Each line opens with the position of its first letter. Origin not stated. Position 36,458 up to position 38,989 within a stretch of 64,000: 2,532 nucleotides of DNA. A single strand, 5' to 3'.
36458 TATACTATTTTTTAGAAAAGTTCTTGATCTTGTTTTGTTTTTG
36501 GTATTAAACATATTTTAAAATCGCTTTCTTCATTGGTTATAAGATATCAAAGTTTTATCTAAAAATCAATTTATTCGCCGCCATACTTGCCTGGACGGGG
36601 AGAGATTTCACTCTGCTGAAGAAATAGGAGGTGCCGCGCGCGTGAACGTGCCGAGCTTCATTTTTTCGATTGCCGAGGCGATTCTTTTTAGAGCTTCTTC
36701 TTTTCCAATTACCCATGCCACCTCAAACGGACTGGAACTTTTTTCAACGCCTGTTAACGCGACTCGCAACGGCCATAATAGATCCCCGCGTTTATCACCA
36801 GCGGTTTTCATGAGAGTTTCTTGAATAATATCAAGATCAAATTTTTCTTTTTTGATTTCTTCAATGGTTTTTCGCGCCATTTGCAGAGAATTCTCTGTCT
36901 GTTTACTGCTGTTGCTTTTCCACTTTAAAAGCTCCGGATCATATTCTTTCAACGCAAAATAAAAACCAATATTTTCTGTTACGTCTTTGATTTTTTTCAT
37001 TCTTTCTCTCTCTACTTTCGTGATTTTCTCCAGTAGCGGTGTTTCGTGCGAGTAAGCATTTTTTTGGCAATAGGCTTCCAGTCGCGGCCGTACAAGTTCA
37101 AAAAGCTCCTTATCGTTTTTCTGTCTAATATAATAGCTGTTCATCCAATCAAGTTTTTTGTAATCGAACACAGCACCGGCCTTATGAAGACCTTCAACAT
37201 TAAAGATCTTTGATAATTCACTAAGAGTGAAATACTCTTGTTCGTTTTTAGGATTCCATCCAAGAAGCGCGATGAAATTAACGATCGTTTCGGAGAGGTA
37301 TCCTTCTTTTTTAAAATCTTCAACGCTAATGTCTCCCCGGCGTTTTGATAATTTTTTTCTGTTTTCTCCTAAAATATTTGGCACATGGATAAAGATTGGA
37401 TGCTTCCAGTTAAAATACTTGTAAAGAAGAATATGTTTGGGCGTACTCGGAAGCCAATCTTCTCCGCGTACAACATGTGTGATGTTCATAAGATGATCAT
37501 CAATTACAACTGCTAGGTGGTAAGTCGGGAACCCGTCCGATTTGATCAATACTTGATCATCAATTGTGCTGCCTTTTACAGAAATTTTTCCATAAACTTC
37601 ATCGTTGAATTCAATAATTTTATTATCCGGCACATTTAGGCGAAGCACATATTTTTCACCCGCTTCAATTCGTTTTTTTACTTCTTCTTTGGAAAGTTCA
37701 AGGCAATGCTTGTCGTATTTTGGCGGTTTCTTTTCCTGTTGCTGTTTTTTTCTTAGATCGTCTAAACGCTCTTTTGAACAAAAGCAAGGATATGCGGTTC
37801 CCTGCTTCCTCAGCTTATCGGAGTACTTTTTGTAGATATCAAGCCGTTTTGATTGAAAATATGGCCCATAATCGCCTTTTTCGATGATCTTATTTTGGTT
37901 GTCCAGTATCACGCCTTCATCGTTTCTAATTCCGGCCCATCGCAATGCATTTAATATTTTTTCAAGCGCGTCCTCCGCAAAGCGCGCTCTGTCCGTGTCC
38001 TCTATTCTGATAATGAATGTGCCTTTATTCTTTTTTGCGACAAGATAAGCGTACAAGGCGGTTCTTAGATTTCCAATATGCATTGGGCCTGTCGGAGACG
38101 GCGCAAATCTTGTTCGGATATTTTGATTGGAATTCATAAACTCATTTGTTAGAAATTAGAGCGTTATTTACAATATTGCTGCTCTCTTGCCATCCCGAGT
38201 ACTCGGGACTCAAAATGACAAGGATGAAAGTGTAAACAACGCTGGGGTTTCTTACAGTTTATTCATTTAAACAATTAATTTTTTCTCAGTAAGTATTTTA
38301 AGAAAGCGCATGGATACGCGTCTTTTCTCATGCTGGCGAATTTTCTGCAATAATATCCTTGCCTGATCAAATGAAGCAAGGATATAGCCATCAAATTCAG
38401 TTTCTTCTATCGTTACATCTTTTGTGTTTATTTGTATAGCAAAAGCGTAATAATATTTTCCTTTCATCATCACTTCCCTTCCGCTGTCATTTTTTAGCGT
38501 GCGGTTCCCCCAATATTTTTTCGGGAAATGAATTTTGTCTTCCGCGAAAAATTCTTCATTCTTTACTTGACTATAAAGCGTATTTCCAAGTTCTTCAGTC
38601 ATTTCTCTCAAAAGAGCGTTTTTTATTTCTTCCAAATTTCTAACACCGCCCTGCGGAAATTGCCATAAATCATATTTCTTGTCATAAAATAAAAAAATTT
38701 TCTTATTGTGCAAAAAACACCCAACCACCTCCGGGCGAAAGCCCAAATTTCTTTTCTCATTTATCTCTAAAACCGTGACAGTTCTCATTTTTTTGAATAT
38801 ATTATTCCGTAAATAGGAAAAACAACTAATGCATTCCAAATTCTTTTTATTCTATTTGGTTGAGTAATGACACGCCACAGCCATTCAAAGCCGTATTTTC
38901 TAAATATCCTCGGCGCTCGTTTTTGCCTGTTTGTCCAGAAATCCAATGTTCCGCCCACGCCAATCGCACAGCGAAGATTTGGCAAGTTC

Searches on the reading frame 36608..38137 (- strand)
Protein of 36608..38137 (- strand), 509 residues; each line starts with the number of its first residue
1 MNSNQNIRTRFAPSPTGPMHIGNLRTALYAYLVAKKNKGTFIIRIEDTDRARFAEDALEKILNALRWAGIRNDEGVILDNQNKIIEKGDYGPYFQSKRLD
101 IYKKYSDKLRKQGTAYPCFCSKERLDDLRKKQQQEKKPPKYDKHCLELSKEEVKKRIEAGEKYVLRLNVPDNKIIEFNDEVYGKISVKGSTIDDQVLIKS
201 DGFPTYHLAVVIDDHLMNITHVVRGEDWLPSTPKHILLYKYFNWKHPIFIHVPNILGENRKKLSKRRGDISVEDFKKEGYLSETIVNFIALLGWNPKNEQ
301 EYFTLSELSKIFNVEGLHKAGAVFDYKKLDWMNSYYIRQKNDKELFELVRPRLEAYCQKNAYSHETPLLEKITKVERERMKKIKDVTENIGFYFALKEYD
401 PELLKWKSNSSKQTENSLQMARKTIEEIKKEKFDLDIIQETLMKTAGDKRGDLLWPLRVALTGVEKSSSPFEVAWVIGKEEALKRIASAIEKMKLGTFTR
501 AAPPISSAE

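Call 14: search_protein_families(library=pfam, proteins=[window:36608-38137:-], max_evalue=0.01)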
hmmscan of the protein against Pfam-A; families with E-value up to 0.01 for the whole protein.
window:36608-38137:- (509 aa): 3 families
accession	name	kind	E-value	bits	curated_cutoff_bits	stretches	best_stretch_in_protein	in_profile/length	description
PF00749.27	tRNA-synt_1c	-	1.1e-107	360.1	23.4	1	7-331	2-314/314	tRNA synthetases class I (E and Q), catalytic domain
PF19269.4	Anticodon_2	-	4.5e-23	82.6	23.6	1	345-490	2-141/141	Anticodon binding domain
PF13643.11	DUF4145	-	0.0014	19.1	23.1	0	23-69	17-65/88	Domain of unknown function (DUF4145)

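Call 15: find_encoding_contigs(protein=window:36608-38137:-, flank=10000, max_places=10)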
Protein window:36608-38137:- (509 aa): no gene with exactly this product is on record in the collection.

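Call 30: find_homologous_proteins(query=window:36608-38137:-, max_evalue=1e-50)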
Query window:36608-38137:- (509 aa): 8000 proteins with E <= 1e-50 among 8000 candidates; the best 120 are listed.
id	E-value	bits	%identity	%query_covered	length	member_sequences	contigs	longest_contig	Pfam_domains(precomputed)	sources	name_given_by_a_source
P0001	0.0e+0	1156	100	100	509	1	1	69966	PF19269.5,PF00749.28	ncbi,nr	ncbi:MAG: glutamate--tRNA ligase [Patescibacteria group bacterium]|nr:glutamate--tRNA ligase [Patesc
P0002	7.8e-296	1000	88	97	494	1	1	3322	PF19269.5,PF00749.28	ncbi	-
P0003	1.3e-230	784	68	95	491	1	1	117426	PF19269.5,PF00749.28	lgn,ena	-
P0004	6.7e-228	776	66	97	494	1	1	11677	PF19269.5,PF00749.28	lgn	-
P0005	3.0e-224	763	67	96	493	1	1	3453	PF19269.5,PF00749.28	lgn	-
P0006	1.3e-214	732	63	97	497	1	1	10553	PF19269.5,PF00749.28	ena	-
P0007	7.4e-212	723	64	96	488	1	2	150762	PF19269.5,PF00749.28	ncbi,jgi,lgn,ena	-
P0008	9.1e-208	709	60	96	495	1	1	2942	PF19269.5,PF00749.28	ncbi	-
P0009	2.1e-207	708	60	96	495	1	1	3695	PF19269.5,PF00749.28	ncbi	-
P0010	2.7e-207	708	63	96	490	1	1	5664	PF19269.5,PF00749.28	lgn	-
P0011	4.0e-207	707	61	96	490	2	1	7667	PF19269.5,PF00749.28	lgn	-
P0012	5.7e-205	700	62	96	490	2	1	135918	PF19269.5,PF00749.28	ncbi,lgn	-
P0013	8.5e-205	699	62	96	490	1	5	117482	PF19269.5,PF00749.28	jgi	jgi:nondiscriminating glutamyl-tRNA synthetase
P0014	8.0e-204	696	61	96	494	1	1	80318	PF19269.5,PF00749.28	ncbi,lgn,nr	ncbi:MAG: glutamate--tRNA ligase [Patescibacteria group bacterium]|nr:glutamate--tRNA ligase [Patesc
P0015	8.1e-204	696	61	96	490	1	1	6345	PF19269.5,PF00749.28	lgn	-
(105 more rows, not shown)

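Call 31: find_encoding_contigs(protein=P0002, flank=10000, max_places=5)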
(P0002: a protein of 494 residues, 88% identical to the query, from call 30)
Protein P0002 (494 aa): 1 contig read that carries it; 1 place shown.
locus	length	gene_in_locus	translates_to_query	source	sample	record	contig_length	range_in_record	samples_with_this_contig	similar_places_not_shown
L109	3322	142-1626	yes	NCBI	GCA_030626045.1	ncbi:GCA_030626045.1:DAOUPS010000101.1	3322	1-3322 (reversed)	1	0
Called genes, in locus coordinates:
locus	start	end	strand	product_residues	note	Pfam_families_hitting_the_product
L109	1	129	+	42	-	?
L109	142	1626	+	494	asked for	PF00749:tRNA-synt_1c, PF19269:Anticodon_2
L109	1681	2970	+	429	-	PF13529:Peptidase_C39_2, PF03412:Peptidase_C39 (weak)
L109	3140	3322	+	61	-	?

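Call 32: find_encoding_contigs(protein=P0003, flank=10000, max_places=5)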
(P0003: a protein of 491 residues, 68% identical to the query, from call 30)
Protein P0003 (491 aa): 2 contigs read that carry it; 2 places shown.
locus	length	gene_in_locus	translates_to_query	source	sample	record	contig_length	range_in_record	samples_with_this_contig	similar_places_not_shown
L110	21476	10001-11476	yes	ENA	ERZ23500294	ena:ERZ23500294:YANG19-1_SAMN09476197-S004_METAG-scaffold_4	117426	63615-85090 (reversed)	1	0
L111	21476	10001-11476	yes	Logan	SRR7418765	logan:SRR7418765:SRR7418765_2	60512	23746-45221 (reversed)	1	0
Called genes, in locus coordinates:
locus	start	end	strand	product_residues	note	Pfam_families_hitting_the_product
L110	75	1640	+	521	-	-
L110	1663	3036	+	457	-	PF13196:DUF4012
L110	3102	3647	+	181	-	PF00908:dTDP_sugar_isom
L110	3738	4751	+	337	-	PF01073:3Beta_HSD, PF01370:Epimerase, PF02719:Polysacc_synt_2, PF04321:RmlD_sub_bind, PF07993:NAD_binding_4, PF16363:GDP_Man_Dehyd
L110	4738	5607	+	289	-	PF01370:Epimerase, PF04321:RmlD_sub_bind, PF16363:GDP_Man_Dehyd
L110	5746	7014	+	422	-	PF00675:Peptidase_M16, PF05193:Peptidase_M16_C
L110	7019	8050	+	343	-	PF01594:AI-2E_transport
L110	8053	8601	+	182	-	PF02834:LigT_PEase, PF13563:2_5_RNA_ligase2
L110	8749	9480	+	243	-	PF03808:Glyco_tran_WecG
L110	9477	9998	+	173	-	PF00293:NUDIX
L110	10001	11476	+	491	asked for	PF00749:tRNA-synt_1c, PF19269:Anticodon_2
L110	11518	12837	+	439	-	PF13529:Peptidase_C39_2, PF03412:Peptidase_C39 (weak)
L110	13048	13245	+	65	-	-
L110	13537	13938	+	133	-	PF10502:Peptidase_S26 (weak), PF00717:Peptidase_S24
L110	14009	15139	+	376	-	PF12705:PDDEXK_1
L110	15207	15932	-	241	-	PF00520:Ion_trans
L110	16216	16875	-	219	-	PF00696:AA_kinase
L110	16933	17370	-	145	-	-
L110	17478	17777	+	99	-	PF01016:Ribosomal_L27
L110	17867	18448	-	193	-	PF01725:Ham1p_like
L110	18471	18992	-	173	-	-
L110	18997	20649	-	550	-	PF06418:CTP_synth_N, PF00117:GATase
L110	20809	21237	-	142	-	PF01281:Ribosomal_L9_N, PF03948:Ribosomal_L9_C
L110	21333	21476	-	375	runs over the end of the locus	PF00390:malic, PF00208:ELFV_dehydrog (weak), PF03949:Malic_M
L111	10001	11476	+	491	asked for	PF00749:tRNA-synt_1c, PF19269:Anticodon_2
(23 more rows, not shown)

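Call 62: find_encoding_contigs(protein=P0014, flank=10000, max_places=2)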
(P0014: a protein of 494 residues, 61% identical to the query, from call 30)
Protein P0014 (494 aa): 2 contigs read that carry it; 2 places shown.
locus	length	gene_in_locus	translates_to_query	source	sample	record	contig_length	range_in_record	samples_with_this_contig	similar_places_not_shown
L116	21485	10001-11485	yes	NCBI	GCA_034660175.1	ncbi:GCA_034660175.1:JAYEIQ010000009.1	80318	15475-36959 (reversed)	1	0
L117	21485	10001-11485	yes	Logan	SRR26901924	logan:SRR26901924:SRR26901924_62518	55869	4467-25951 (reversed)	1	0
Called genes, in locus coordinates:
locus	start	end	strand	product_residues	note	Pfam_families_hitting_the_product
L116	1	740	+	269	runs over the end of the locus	PF00483:NTP_transferase, PF12804:NTP_transf_3 (weak)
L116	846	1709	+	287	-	PF00535:Glycos_transf_2, PF13641:Glyco_tranf_2_3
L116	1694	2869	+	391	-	PF00534:Glycos_transf_1, PF13692:Glyco_trans_1_4, PF13524:Glyco_trans_1_2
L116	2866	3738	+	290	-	PF13506:Glyco_transf_21, PF13641:Glyco_tranf_2_3, PF00535:Glycos_transf_2, PF13632:Glyco_trans_2_3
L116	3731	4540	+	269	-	PF13641:Glyco_tranf_2_3, PF00535:Glycos_transf_2, PF13712:Glyco_tranf_2_5 (faint), PF13632:Glyco_trans_2_3 (weak)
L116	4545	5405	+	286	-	PF01370:Epimerase, PF04321:RmlD_sub_bind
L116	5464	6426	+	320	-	PF01784:DUF34_NIF3 (faint)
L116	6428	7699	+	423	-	PF00675:Peptidase_M16, PF05193:Peptidase_M16_C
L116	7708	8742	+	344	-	PF01594:AI-2E_transport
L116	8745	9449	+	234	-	PF03808:Glyco_tran_WecG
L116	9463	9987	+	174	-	PF00293:NUDIX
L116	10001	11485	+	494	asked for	PF00749:tRNA-synt_1c, PF19269:Anticodon_2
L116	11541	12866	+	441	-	PF13529:Peptidase_C39_2, PF03412:Peptidase_C39 (weak)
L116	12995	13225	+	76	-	-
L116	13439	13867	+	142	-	PF10502:Peptidase_S26 (faint), PF00717:Peptidase_S24 (weak)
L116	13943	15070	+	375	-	PF12705:PDDEXK_1, PF01930:Cas_Cas4 (weak)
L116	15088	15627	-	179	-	PF03773:ArsP_1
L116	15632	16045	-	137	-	-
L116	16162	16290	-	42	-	-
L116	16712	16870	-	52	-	-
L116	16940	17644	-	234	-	PF00696:AA_kinase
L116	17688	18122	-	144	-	-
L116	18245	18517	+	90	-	PF01016:Ribosomal_L27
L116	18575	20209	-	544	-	PF06418:CTP_synth_N, PF00117:GATase, PF07722:Peptidase_C26 (weak)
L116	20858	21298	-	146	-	PF01281:Ribosomal_L9_N, PF03948:Ribosomal_L9_C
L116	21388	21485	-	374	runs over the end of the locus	PF00390:malic, PF00208:ELFV_dehydrog (weak), PF03949:Malic_M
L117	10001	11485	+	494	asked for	PF00749:tRNA-synt_1c, PF19269:Anticodon_2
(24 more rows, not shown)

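Call 79: list_cluster_members(proteins=[P0001, P0002])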
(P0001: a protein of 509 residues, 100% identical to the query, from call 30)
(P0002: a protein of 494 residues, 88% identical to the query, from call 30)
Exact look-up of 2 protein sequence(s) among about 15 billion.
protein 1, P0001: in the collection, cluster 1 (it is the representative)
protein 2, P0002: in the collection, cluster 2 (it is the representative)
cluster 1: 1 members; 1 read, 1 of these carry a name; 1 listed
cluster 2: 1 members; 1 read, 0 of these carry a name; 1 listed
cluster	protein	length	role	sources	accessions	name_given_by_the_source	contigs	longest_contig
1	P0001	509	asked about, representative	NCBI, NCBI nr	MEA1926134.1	MAG: glutamate--tRNA ligase [Patescibacteria group bacterium] | glutamate--tRNA ligase [Patescibacteria group bacterium]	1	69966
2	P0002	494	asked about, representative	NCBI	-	-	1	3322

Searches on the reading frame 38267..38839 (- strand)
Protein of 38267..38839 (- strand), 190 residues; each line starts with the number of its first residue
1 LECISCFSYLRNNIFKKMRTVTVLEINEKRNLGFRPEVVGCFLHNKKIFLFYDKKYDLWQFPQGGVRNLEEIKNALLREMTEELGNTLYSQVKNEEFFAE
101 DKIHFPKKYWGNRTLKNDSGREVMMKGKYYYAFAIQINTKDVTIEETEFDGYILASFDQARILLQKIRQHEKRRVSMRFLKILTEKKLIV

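Call 14: search_protein_families(library=pfam, proteins=[window:38267-38839:-], max_evalue=0.01)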
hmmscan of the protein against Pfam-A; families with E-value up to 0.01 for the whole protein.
window:38267-38839:- (190 aa): 1 family
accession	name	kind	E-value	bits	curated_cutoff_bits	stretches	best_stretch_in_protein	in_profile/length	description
PF00293.34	NUDIX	-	2.1e-10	41.2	21.1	1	36-170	3-126/134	NUDIX domain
